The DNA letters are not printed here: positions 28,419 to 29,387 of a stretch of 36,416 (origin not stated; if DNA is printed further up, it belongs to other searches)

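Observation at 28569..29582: Cassette A of the duplicated two-gene module, translationally spliced into the T4SS operon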

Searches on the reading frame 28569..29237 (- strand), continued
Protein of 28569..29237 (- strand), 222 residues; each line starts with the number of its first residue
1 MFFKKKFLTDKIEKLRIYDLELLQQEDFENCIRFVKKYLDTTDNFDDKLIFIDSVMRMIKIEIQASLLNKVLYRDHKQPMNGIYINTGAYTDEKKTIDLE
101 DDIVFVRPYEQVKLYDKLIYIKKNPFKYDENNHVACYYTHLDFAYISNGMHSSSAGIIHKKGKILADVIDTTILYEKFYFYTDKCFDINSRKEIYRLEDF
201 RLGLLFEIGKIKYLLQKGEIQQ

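Call 42: find_encoding_contigs(protein=P0157, flank=8000, max_places=2)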
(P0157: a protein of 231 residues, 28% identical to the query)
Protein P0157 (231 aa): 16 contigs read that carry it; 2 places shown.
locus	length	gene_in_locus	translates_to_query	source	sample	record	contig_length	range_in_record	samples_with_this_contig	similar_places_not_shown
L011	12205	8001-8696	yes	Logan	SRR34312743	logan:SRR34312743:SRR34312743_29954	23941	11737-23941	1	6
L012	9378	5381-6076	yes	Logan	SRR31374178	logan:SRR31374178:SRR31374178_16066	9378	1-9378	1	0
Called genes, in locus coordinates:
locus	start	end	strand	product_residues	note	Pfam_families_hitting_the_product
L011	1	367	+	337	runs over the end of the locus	PF08902:DUF1848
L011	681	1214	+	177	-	-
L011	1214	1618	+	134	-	PF17098:Wtap (weak)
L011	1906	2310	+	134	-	-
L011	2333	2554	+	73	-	-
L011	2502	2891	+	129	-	-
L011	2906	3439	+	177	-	-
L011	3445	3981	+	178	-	-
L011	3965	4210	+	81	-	-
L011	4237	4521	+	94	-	-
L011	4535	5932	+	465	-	-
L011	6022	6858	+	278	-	-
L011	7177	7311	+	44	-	-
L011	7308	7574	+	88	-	-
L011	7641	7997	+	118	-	-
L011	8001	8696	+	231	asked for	PF20457:DUF6710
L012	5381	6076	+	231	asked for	PF20457:DUF6710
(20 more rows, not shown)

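Call 43: find_encoding_contigs(protein=P0152, flank=8000, max_places=2)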
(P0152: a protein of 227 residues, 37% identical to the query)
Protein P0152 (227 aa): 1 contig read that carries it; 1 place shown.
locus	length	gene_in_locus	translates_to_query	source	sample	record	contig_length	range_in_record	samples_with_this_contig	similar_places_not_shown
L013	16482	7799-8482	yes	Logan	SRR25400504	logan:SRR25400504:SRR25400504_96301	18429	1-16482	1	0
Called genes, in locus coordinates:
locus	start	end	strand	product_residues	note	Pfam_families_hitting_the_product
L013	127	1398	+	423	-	PF14239:RRXRR, PF01844:HNH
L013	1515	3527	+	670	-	-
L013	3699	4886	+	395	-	PF01139:RtcB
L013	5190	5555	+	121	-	PF00805:Pentapeptide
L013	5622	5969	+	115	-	-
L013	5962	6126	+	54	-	-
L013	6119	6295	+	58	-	-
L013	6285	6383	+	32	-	-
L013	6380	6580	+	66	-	-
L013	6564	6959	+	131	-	PF09643:YopX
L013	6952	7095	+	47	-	-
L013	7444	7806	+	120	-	-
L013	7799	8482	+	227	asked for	PF20457:DUF6710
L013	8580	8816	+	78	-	-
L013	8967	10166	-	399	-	PF12323:HTH_OrfB_IS605, PF01385:OrfB_IS605, PF07282:Cas12f1-like_TNB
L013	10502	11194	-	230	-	PF00149:Metallophos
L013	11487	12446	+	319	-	PF01966:HD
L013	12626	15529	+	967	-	PF00041:fn3 (weak)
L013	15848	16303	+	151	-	PF04203:Sortase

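Call 44: predict_structure(alignment_id=A2)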
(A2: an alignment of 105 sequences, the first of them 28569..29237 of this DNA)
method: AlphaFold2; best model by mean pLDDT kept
length: 222 residues; sequences in the alignment: 105
mean_pLDDT: 93.5   pTM: 0.87
mean pLDDT of the five models: 93.5, 93.1, 92.6, 92.5, 92.5
residues with pLDDT >= 90: 186; 70-90: 23; 50-70: 13; < 50: 0
segments of 3 or more residues with pLDDT < 50: none
pLDDT, mean of each block of 10 residues (from residue 1): 78 90 96 97 97 98 97 75 75 98 97 97 98 97 97 98 98 96 96 95 97 95 59
secondary structure, 60 per line:
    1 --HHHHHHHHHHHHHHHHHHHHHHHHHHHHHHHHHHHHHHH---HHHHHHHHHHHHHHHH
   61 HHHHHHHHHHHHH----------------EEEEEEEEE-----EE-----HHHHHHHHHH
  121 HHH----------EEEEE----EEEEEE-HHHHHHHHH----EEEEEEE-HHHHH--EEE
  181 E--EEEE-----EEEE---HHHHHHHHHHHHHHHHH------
elements in order: H3-41 H45-73 E90-98 H111-123 E134-138 E143-148 H150-158 E163-169 H171-175 E178-181 E184-187 E193-196 H200-216
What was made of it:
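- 28569..29237 (-): DUF6710 gene A. It encodes a 222-aa protein: an N-terminal helical hairpin (residues 3-73) followed by an alpha/beta core (residues 90-216) predicted to be ParB/sulfiredoxin-like. AF2 pLDDT 93.5, pTM 0.87 (call 44).
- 28770..28796 (-): Codons for N148-G156 (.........), the conserved strand-to-helix loop. It is the predicted equivalent of the ParB/Srx phosphate-binding loop (Srx FGGCHR, ParB GERRxRA). The model has strand 143-148 and helix 150-158 (call 44).
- The AF2 model has pLDDT 93.5 (call 44).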

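Call 47: fold_search(model_id=the predicted structure, library=pdb)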
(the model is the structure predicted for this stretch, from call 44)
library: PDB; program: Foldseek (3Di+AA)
matches with E <= 10: 103; with E <= 0.001: 0
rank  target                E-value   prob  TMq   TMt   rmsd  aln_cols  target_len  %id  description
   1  1yzs_MODEL_1_A        6.6e-02  0.72  0.24  0.38   9.8        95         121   14  Solution structure of human sulfiredoxin (srx) (released 2005-03-22)
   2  7lj1_g                7.9e-02  0.80  0.23  0.41   5.6        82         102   15  Human Prx1-Srx Decameric Complex (released 2021-07-14)
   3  7lj1_i                1.1e-01  0.75  0.23  0.41   5.4        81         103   15  Human Prx1-Srx Decameric Complex (released 2021-07-14)
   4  1xw4                  1.1e-01  0.69  0.24  0.40   7.5        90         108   16  Crystal Structure of Human Sulfiredoxin (Srx) in Complex with ADP (released 2005-05-24)
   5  7lj1_d                1.1e-01  0.66  0.22  0.37   5.3        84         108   14  Human Prx1-Srx Decameric Complex (released 2021-07-14)
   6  7lj1_a                1.4e-01  0.60  0.22  0.38   5.8        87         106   14  Human Prx1-Srx Decameric Complex (released 2021-07-14)
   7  7lj1_b                1.5e-01  0.72  0.23  0.40   5.1        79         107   15  Human Prx1-Srx Decameric Complex (released 2021-07-14)
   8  1vk1                  2.4e-01  0.75  0.26  0.25   5.9        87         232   15  Conserved hypothetical protein from Pyrococcus furiosus Pfu-392566-001 (released 2004-08-10)
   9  2rii_Y                2.5e-01  0.60  0.23  0.43   5.1        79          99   15  Crystal Structure of Human Peroxiredoxin I in complex with Sulfiredoxin (released 2008-01-08)
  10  8qa9_B                2.7e-01  0.66  0.24  0.26   7.0        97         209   11  Crystal structure of the RK2 plasmid encoded co-complex of the C-terminally truncated transcriptional repressor protei (released 2024-02-21)
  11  5x0b                  3.2e-01  0.66  0.26  0.24   5.8        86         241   13  Free serine kinase in complex with AMP (released 2017-04-12)
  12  8qa9_A                3.2e-01  0.63  0.24  0.26   7.1        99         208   11  Crystal structure of the RK2 plasmid encoded co-complex of the C-terminally truncated transcriptional repressor protei (released 2024-02-21)
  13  7lj1_n                3.2e-01  0.41  0.21  0.40   5.6        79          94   14  Human Prx1-Srx Decameric Complex (released 2021-07-14)
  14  5ujd_A                3.4e-01  0.77  0.26  0.23   5.1        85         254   14  SbnI from Staphylococcus pseudintermedius (released 2018-01-24)
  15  3cyi                  3.4e-01  0.54  0.26  0.45   5.0        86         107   13  Crystal Structure of Human Sulfiredoxin (Srx) in Complex with ATP:Mg2+ (released 2008-07-01)
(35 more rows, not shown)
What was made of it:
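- In the PDB search, 39 of the top 40 Foldseek hits are ParB/Srx-fold proteins: sulfiredoxin, SerK, SbnI, KorB, Noc, ParB, 1vk1 and Atu1540 (call 47). KorB, Noc and ParB are among the Foldseek hits, including the KorB-KorA co-complex 8qa9 (call 47).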

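Call 48: fold_search(model_id=the predicted structure, library=viral)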
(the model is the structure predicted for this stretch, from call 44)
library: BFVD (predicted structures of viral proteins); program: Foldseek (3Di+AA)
matches with E <= 10: 244; with E <= 0.001: 1
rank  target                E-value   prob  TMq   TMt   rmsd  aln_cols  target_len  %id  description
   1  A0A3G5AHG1            7.0e-04  1.00  0.26  0.25  12.7       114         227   18  ParB-like N-terminal domain-containing protein [Sylvanvirus sp.]
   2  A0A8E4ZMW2            7.9e-03  0.99  0.26  0.47   6.3       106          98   18  ParB/Sulfiredoxin domain-containing protein [Tenacibaculum phage Gundel_1]
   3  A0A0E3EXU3            8.4e-03  0.98  0.24  0.40   6.4       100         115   14  Uncharacterized protein [Synechococcus phage ACG-2014b]
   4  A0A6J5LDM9            1.3e-02  0.87  0.26  0.18   9.4       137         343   11  ParB/Sulfiredoxin [uncultured Caudovirales phage]
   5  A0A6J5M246            1.4e-02  0.95  0.26  0.12   9.2       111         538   12  ParB/RepB/Spo0J partition protein family [uncultured Caudovirales phage]
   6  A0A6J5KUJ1            1.5e-02  0.93  0.24  0.44  10.4        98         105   10  ParB/Sulfiredoxin [uncultured Caudovirales phage]
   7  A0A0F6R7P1            2.0e-02  0.96  0.25  0.38   8.0       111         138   14  Putative ParB-like nuclease domain containing protein [Sinorhizobium phage phiM9]
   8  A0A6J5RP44            2.5e-02  0.72  0.27  0.22  20.5       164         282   13  ParB/Sulfiredoxin [uncultured Caudovirales phage]
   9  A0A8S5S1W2            2.6e-02  0.54  0.25  0.29  15.1       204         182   13  Stage 0 sporulation protein J, Chromosome segregation, Chromosome organization [Siphoviridae sp. ctCIv11]
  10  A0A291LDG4            3.4e-02  0.92  0.21  0.32   5.1        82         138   13  ParB/Sulfiredoxin domain-containing protein [Aeromonas phage AS-szw]
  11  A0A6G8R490            3.8e-02  0.72  0.28  0.16  11.5       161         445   13  (no name in the UniProt tables at hand)
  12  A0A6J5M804            4.9e-02  0.91  0.24  0.17   4.4        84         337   13  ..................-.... domain-containing protein [uncultured Caudovirales phage]
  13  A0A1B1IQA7            5.2e-02  0.72  0.23  0.16   9.5       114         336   13  (no name in the UniProt tables at hand)
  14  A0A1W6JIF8            5.5e-02  0.95  0.25  0.31   4.2        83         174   17  ParB-like nuclease domain containing protein [Lactococcus phage AM6]
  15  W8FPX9                5.5e-02  0.92  0.25  0.16   5.5       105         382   10  (no name in the UniProt tables at hand)
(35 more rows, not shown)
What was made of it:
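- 28569..29237 (-): Foldseek top hits are almost all ParB/Srx-fold proteins (calls 47, 48).
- The named BFVD hits are mostly ParB/Srx proteins too, best E 7e-4, probability 1.0 (call 48).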

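Call 49: search_solved_structures(query=A2, max_evalue=10, show_alignments=3)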
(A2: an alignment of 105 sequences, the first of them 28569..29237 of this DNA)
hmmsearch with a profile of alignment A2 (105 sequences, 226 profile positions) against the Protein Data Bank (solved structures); distinct sequences matched with E-value up to 10: 0.

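Call 51: search_protein_families(library=pfam, alignment_id=A2, max_evalue=10)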
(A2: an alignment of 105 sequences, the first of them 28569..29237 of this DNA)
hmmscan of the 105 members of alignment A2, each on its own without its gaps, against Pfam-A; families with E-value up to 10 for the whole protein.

A. member 1, window:28569-29237:- (222 aa): 3 families
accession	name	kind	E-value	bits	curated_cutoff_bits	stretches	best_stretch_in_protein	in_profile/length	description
PF20457.3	DUF6710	-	4e-37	128.2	27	1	24-214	12-200/205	Family of unknown function (DUF6710)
PF17057.10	B3R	-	0.11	12.8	27.5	1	28-73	2-46/117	Poxviridae B3 protein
PF13667.11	ThiC-associated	-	0.21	11.9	27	1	60-103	23-66/81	ThiC-associated domain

B. families by the number of members that match (of 105 scanned): 52 families (the first 25 are shown)
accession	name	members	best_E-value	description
PF20457.3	DUF6710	105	1.2e-54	Family of unknown function (DUF6710)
PF00516.24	GP120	1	0.0013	Envelope glycoprotein GP120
PF12523.13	DUF3725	1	0.0013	Protein of unknown function (DUF3725)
PF23017.2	WIV_2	1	0.0018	Tospovirus NSs-like, WIV_2 domain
PF20862.2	DUF6843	1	0.0051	Family of unknown function (DUF6843)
PF24586.1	DUF7611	1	0.0097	Domain of unknown function (DUF7611)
PF05496.18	RuvB_N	1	0.017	Holliday junction DNA helicase RuvB P-loop domain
PF08600.16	NuBaID_C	1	0.021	NuBaID, C-terminal domain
PF07560.16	DUF1539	1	0.022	Domain of Unknown Function (DUF1539)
PF07035.17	RMC1_C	1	0.023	Regulator of MON1-CCZ1 complex, C-terminal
PF11368.13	DUF3169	1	0.025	Protein of unknown function (DUF3169)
PF01909.29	NTP_transf_2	1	0.026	Nucleotidyltransferase domain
PF21188.2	BRR2_plug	1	0.026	Pre-mRNA-splicing helicase BRR2 plug domain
PF10256.14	Erf4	1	0.028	Golgin subfamily A member 7/ERF4 family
PF08847.16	Crr6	1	0.031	Chlororespiratory reduction 6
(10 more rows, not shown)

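Call 63: get_annotated_region(hit=H7, flank=6000)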
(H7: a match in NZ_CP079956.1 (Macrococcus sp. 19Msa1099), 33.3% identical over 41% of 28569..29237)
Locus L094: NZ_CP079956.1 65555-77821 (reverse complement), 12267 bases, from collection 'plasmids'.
description: Macrococcus sp. 19Msa1099 plasmid unnamed
organism: Macrococcus sp. 19Msa1099 (NCBI taxid 2860396)
taxonomy: Bacteria; Bacillota; Bacilli; Bacillales; Staphylococcaceae; Macrococcus; Macrococcus sp. 19Msa1099
host: -; source: pure culture,pork meat; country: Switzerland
typing (MOB-suite, as given by PLSDB): non-mobilizable
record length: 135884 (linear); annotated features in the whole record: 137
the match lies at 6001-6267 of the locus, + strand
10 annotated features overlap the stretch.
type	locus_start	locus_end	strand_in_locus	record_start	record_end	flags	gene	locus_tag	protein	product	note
CDS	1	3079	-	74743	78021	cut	-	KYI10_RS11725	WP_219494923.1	hypothetical protein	-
CDS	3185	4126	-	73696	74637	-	-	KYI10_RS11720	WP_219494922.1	helix-turn-helix domain-containing protein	-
CDS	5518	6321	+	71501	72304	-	-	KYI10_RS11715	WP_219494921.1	DUF6710 family protein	-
CDS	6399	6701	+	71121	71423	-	-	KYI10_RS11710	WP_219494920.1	hypothetical protein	-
CDS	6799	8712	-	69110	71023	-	-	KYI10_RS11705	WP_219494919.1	AAA family ATPase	-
CDS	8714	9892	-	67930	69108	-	-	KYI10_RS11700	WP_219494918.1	hypothetical protein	-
CDS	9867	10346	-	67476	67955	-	-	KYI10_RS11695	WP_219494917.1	hypothetical protein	-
CDS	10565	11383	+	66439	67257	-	-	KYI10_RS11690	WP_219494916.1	ParA family protein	-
CDS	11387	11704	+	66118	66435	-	-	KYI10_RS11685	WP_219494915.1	hypothetical protein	-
CDS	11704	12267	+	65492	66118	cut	-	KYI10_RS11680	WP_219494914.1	hypothetical protein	-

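Call 64: get_annotated_region(hit=H3, flank=6000)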
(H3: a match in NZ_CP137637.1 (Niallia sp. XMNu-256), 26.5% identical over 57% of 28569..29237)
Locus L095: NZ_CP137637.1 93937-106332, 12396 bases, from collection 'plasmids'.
description: Niallia sp. XMNu-256 plasmid unnamed1, complete sequence
organism: Niallia sp. XMNu-256 (NCBI taxid 3082444)
taxonomy: Bacteria; Bacillota; Bacilli; Bacillales; Bacillaceae; Niallia; Niallia sp. XMNu-256
host: -; source: -; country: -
typing (MOB-suite, as given by PLSDB): non-mobilizable
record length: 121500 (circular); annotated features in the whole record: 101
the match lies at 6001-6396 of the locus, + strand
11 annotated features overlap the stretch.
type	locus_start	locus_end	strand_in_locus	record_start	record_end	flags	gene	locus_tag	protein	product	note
CDS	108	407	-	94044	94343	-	-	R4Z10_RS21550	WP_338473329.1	hypothetical protein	-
CDS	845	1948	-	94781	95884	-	-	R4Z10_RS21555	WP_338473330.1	DUF4236 domain-containing protein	-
CDS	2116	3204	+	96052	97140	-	-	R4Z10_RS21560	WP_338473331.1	YHYH domain-containing protein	-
CDS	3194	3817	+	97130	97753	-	-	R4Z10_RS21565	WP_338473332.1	hypothetical protein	-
CDS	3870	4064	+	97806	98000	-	-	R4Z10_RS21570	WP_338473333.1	hypothetical protein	-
CDS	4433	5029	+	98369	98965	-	-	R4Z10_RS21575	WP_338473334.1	hypothetical protein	-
CDS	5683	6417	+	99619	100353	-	-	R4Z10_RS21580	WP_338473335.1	DUF6710 family protein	-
CDS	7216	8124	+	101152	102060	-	-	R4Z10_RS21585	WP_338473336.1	DUF6731 family protein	-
CDS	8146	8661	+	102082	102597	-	-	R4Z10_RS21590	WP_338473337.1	hypothetical protein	-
CDS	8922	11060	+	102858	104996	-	-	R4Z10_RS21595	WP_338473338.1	class I SAM-dependent DNA methyltransferase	-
CDS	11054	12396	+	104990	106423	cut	-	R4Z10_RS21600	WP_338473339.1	restriction endonuclease subunit S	-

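Call 75: search_protein_families(library=pfam, proteins=[P0145], max_evalue=1)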
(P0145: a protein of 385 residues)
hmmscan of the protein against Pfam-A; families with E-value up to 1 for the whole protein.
P0145 (385 aa): 2 families
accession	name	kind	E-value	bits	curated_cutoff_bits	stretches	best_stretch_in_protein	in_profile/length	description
PF20457.3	DUF6710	-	1.8e-25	90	27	1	161-379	4-204/205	Family of unknown function (DUF6710)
PF06015.17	Chordopox_A30L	-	0.052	13.8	25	1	134-165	22-51/71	Chordopoxvirus A30L protein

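Call 76: find_encoding_contigs(protein=P0040, flank=6000, max_places=3)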
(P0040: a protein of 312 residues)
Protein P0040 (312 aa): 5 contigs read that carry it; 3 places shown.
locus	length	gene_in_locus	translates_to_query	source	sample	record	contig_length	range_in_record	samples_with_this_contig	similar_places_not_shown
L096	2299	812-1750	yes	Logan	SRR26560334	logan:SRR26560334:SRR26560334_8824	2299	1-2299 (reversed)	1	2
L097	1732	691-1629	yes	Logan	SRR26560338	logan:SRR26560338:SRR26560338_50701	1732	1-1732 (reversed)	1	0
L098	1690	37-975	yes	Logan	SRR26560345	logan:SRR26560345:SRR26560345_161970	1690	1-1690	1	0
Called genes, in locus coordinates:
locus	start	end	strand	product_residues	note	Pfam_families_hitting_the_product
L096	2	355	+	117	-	?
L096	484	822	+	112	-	-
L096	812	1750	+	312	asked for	PF20457:DUF6710, PF04221:RelB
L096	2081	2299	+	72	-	?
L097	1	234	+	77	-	?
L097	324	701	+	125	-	-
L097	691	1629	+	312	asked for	PF20457:DUF6710, PF04221:RelB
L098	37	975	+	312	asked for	PF20457:DUF6710, PF04221:RelB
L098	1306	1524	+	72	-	-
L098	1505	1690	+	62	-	?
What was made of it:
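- It is reproducible on 5 contigs (calls 75, 76).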
